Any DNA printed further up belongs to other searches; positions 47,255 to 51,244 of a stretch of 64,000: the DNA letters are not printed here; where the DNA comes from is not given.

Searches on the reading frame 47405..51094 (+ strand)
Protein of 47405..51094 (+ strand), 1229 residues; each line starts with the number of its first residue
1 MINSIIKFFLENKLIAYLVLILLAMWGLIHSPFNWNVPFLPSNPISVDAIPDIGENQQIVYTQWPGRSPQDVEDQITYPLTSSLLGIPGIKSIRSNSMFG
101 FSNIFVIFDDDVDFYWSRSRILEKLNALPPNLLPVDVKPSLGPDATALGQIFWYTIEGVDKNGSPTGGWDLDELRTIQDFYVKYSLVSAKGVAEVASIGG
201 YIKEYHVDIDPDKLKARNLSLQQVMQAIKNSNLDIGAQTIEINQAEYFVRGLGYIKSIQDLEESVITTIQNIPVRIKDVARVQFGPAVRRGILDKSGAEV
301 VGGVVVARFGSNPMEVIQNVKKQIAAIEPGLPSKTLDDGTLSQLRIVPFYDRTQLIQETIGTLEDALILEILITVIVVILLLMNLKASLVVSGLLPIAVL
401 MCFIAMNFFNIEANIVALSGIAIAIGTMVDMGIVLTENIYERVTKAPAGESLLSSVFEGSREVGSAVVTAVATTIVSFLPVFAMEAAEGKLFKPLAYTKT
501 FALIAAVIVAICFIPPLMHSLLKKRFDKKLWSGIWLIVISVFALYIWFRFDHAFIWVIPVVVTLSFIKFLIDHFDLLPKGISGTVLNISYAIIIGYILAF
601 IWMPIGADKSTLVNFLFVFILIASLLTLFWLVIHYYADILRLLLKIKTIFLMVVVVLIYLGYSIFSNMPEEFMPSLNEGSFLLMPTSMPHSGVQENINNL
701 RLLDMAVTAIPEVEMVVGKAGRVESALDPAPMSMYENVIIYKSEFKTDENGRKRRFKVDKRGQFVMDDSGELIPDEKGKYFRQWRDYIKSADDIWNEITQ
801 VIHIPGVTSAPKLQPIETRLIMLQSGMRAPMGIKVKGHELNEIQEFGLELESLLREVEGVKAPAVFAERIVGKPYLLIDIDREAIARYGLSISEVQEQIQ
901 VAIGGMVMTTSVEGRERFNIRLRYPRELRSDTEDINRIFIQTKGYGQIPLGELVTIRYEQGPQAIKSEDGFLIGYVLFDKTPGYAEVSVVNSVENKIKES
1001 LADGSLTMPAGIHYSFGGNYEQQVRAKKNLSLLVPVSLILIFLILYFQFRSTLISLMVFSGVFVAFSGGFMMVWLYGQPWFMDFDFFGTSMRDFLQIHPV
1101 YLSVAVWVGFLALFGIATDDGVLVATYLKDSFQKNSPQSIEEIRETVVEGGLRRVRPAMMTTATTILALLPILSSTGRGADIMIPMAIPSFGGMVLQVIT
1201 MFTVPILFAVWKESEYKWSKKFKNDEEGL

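Call 94: search_protein_families(library=pfam, max_evalue=0.00001, proteins=[window:47405-51094:+])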
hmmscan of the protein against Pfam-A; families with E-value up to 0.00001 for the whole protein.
window:47405-51094:+ (1229 aa): 1 family
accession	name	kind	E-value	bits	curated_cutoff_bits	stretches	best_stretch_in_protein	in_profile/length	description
PF00873.25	ACR_tran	-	2.6e-183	611.9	28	4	5-529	1-497/1021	AcrB/AcrD/AcrF family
